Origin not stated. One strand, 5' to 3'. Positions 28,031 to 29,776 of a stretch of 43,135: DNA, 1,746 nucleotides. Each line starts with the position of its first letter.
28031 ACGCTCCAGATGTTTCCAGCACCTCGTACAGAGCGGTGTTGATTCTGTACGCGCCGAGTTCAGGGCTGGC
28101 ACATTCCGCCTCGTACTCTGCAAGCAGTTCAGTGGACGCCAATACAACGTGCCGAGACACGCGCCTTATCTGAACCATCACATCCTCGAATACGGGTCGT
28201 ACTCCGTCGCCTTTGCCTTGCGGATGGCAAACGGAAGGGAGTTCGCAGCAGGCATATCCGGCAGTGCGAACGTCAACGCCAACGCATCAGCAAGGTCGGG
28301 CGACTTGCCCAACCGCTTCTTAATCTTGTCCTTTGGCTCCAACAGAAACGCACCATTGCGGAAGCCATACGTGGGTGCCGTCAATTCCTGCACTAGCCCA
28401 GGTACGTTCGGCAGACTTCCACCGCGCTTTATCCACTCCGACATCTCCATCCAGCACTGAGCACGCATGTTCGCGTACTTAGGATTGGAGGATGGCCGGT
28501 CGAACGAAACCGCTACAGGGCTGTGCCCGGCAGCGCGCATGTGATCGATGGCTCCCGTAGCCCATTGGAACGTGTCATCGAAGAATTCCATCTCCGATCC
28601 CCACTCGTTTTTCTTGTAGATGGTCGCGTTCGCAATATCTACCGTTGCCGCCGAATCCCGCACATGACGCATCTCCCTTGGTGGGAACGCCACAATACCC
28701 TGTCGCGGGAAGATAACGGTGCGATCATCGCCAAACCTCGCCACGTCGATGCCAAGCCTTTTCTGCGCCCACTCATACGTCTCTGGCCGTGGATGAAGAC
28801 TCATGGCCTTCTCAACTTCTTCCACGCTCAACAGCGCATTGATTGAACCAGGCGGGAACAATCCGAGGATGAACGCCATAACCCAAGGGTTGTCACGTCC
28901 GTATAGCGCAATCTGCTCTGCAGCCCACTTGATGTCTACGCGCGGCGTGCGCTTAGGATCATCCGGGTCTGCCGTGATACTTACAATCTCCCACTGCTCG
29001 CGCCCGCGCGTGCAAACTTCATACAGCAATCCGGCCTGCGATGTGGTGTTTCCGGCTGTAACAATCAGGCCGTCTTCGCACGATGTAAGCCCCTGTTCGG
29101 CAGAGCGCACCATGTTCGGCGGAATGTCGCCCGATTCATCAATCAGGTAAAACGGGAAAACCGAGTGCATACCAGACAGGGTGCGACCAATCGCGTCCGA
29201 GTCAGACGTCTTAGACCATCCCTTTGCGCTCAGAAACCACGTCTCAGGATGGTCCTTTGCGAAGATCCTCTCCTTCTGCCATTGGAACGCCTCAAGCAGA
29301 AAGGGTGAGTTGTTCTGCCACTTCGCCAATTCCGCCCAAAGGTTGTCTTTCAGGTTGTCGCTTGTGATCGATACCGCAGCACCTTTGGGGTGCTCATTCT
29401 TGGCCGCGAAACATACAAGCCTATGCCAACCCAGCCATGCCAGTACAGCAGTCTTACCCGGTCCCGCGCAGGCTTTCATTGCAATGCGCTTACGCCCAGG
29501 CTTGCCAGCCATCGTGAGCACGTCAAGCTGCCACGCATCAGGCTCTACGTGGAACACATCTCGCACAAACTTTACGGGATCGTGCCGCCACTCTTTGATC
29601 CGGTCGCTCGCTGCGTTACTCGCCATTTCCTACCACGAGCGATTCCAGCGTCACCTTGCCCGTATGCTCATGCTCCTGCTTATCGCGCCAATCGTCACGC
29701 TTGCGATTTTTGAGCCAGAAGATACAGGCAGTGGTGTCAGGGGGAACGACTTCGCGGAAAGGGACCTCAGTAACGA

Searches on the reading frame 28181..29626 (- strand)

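Call 25: search_protein_families(library=phrogs, proteins=[window:28181-29626:-], max_evalue=0.001)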
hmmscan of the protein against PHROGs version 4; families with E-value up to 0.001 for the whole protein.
window:28181-29626:- (482 aa): 2 families
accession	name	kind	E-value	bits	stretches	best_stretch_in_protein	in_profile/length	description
phrog_2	-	head and packaging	3.7e-21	76.6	1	14-470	251-604/807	terminase large subunit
phrog_5902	-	unknown function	3.8e-21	76.8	1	10-332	15-314/359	-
